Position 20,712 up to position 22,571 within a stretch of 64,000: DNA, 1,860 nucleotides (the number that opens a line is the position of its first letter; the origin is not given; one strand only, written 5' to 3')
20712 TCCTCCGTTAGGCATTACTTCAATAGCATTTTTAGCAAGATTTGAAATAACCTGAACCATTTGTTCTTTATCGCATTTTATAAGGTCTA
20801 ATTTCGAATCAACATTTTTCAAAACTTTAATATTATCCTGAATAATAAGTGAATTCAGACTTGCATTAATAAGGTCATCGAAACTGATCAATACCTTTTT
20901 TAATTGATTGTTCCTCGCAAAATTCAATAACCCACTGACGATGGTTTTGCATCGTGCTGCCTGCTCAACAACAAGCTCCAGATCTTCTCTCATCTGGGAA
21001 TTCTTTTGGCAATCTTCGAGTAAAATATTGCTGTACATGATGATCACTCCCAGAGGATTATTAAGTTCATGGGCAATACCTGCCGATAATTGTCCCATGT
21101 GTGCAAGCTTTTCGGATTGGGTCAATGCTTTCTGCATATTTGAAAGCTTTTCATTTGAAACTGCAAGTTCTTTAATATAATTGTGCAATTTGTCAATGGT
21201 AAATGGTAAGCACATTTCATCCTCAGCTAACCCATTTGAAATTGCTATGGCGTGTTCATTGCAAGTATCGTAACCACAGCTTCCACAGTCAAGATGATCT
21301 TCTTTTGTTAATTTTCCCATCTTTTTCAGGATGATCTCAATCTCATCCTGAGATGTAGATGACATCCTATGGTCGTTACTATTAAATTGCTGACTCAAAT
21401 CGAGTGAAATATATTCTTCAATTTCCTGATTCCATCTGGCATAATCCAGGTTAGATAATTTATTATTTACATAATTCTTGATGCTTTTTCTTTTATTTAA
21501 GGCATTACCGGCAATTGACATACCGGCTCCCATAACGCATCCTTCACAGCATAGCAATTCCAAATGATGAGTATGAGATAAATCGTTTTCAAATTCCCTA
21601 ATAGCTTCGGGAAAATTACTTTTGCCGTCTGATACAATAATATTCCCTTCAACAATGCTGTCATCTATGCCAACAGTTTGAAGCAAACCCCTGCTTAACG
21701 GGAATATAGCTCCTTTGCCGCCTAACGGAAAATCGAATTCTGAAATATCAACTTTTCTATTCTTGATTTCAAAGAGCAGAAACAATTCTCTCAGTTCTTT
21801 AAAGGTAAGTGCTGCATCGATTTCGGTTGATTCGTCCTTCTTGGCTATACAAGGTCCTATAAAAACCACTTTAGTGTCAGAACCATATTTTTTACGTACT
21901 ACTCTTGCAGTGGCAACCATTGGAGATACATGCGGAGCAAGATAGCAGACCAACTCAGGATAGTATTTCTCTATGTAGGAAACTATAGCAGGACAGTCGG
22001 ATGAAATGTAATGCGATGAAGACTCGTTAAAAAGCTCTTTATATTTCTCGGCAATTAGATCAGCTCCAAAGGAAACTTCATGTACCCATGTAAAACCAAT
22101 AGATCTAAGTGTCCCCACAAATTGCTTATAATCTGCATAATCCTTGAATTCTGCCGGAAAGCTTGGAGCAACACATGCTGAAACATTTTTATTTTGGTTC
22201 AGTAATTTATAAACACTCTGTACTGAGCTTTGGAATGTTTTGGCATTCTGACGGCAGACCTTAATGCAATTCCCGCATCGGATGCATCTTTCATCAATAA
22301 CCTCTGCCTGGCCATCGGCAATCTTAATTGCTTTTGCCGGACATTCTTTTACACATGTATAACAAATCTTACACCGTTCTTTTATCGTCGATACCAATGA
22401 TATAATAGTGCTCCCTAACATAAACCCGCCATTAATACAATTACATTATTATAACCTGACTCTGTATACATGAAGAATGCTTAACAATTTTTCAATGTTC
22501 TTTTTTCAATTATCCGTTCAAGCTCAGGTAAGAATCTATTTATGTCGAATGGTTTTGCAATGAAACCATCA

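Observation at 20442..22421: HydS-type sensory [FeFe]-hydrogenase domain fused directly to a histidine kinase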

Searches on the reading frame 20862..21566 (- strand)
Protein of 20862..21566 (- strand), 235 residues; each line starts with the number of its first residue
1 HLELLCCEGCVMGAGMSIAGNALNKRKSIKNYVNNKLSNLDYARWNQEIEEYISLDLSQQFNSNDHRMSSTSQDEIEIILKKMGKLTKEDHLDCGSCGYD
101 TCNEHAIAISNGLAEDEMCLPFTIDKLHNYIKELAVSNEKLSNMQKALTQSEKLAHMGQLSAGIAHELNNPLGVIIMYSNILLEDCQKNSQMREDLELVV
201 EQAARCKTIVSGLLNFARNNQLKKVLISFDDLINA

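Call 59: search_protein_representatives(protein=window:20862-21566:-)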
Query: 235 residues. Proteins with E-value up to 0.001 (for the whole library): 78325; up to 1e-10: 2287; up to 1e-30: 80. The best 150 are listed.
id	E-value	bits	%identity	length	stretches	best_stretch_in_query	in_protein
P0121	1.0e-79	283.8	58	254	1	12-227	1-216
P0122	6.4e-66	238.8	48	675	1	2-223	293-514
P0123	1.5e-63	231.0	46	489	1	2-232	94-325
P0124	1.8e-59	217.7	48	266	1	1-223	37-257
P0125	4.5e-58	213.1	51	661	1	1-223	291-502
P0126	1.2e-56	208.4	45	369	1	24-230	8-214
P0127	7.4e-56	205.8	43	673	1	2-229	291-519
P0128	7.9e-56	205.8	44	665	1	2-230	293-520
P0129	1.6e-55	204.8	56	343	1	60-222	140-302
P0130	4.3e-54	200.1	44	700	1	3-222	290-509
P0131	5.7e-54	199.7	52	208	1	43-224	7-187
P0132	1.4e-52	195.1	43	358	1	25-233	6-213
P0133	1.5e-52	195.1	44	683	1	2-233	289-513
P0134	5.2e-52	193.3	41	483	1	3-233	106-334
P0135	3.5e-51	190.6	62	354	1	82-222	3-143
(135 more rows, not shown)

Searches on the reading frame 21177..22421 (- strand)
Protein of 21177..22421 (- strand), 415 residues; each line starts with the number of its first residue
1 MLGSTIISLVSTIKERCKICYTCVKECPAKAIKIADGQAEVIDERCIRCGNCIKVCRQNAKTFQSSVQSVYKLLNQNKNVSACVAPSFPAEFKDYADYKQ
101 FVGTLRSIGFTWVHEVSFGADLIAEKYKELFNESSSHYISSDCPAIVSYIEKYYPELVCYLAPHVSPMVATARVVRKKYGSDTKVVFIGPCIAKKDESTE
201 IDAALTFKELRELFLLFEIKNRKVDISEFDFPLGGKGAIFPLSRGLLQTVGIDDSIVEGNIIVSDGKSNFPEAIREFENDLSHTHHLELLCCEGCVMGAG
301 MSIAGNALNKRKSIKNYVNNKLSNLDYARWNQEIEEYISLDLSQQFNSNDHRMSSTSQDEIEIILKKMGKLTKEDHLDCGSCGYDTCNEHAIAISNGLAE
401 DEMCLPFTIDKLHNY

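Call 13: search_solved_structures(query=window:21177-22421:-, max_evalue=0.01, show_alignments=5)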
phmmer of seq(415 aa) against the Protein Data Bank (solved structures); distinct sequences matched with E-value up to 0.01: 66 (the best 60 are shown).
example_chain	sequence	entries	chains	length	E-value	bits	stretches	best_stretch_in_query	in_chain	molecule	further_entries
7p5h_A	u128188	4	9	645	5.7e-20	75.2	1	40-236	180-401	Fe-hydrogenase, subunit alpha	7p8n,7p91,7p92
8a6t_A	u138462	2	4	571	5.1e-19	72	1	39-250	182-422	Electron bifurcating hydrogenase subunit HydA1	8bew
6glz_A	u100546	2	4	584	6.9e-18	68.3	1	38-249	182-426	Iron hydrogenase 1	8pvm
7q4v_A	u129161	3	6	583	1.1e-17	67.6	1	41-246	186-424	Iron hydrogenase HydA1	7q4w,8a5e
6gm4_A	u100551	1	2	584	5.8e-17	65.3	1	38-249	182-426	Iron hydrogenase 1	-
6gly_A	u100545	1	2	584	9.2e-17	64.6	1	38-249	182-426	Iron hydrogenase 1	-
7qhf_A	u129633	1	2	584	1.4e-16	64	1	38-249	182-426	Iron hydrogenase 1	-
6gm0_A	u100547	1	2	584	1.5e-16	63.9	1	38-249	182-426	Iron hydrogenase 1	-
4xdd_A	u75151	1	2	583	1.6e-16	63.8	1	38-249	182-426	Iron hydrogenase 1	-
4xdc_A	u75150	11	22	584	1.6e-16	63.8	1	38-249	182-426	Iron hydrogenase 1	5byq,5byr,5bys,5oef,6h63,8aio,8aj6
1c4a_A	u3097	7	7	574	1.7e-16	63.7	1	38-249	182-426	PROTEIN (FE-ONLY HYDROGENASE) | PROTEIN (PERIPLASMIC HYDROGENASE 1) | Iron hydrogenase 1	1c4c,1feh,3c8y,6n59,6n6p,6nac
8cjy_A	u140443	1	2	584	1.9e-16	63.5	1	38-249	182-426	Iron hydrogenase 1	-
6gm3_A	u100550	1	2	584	2e-16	63.5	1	38-249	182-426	Iron hydrogenase 1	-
5la3_A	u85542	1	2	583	2.5e-16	63.2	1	38-249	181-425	Iron hydrogenase 1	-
6yf4_A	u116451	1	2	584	2.6e-16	63.1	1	38-249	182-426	Iron hydrogenase 1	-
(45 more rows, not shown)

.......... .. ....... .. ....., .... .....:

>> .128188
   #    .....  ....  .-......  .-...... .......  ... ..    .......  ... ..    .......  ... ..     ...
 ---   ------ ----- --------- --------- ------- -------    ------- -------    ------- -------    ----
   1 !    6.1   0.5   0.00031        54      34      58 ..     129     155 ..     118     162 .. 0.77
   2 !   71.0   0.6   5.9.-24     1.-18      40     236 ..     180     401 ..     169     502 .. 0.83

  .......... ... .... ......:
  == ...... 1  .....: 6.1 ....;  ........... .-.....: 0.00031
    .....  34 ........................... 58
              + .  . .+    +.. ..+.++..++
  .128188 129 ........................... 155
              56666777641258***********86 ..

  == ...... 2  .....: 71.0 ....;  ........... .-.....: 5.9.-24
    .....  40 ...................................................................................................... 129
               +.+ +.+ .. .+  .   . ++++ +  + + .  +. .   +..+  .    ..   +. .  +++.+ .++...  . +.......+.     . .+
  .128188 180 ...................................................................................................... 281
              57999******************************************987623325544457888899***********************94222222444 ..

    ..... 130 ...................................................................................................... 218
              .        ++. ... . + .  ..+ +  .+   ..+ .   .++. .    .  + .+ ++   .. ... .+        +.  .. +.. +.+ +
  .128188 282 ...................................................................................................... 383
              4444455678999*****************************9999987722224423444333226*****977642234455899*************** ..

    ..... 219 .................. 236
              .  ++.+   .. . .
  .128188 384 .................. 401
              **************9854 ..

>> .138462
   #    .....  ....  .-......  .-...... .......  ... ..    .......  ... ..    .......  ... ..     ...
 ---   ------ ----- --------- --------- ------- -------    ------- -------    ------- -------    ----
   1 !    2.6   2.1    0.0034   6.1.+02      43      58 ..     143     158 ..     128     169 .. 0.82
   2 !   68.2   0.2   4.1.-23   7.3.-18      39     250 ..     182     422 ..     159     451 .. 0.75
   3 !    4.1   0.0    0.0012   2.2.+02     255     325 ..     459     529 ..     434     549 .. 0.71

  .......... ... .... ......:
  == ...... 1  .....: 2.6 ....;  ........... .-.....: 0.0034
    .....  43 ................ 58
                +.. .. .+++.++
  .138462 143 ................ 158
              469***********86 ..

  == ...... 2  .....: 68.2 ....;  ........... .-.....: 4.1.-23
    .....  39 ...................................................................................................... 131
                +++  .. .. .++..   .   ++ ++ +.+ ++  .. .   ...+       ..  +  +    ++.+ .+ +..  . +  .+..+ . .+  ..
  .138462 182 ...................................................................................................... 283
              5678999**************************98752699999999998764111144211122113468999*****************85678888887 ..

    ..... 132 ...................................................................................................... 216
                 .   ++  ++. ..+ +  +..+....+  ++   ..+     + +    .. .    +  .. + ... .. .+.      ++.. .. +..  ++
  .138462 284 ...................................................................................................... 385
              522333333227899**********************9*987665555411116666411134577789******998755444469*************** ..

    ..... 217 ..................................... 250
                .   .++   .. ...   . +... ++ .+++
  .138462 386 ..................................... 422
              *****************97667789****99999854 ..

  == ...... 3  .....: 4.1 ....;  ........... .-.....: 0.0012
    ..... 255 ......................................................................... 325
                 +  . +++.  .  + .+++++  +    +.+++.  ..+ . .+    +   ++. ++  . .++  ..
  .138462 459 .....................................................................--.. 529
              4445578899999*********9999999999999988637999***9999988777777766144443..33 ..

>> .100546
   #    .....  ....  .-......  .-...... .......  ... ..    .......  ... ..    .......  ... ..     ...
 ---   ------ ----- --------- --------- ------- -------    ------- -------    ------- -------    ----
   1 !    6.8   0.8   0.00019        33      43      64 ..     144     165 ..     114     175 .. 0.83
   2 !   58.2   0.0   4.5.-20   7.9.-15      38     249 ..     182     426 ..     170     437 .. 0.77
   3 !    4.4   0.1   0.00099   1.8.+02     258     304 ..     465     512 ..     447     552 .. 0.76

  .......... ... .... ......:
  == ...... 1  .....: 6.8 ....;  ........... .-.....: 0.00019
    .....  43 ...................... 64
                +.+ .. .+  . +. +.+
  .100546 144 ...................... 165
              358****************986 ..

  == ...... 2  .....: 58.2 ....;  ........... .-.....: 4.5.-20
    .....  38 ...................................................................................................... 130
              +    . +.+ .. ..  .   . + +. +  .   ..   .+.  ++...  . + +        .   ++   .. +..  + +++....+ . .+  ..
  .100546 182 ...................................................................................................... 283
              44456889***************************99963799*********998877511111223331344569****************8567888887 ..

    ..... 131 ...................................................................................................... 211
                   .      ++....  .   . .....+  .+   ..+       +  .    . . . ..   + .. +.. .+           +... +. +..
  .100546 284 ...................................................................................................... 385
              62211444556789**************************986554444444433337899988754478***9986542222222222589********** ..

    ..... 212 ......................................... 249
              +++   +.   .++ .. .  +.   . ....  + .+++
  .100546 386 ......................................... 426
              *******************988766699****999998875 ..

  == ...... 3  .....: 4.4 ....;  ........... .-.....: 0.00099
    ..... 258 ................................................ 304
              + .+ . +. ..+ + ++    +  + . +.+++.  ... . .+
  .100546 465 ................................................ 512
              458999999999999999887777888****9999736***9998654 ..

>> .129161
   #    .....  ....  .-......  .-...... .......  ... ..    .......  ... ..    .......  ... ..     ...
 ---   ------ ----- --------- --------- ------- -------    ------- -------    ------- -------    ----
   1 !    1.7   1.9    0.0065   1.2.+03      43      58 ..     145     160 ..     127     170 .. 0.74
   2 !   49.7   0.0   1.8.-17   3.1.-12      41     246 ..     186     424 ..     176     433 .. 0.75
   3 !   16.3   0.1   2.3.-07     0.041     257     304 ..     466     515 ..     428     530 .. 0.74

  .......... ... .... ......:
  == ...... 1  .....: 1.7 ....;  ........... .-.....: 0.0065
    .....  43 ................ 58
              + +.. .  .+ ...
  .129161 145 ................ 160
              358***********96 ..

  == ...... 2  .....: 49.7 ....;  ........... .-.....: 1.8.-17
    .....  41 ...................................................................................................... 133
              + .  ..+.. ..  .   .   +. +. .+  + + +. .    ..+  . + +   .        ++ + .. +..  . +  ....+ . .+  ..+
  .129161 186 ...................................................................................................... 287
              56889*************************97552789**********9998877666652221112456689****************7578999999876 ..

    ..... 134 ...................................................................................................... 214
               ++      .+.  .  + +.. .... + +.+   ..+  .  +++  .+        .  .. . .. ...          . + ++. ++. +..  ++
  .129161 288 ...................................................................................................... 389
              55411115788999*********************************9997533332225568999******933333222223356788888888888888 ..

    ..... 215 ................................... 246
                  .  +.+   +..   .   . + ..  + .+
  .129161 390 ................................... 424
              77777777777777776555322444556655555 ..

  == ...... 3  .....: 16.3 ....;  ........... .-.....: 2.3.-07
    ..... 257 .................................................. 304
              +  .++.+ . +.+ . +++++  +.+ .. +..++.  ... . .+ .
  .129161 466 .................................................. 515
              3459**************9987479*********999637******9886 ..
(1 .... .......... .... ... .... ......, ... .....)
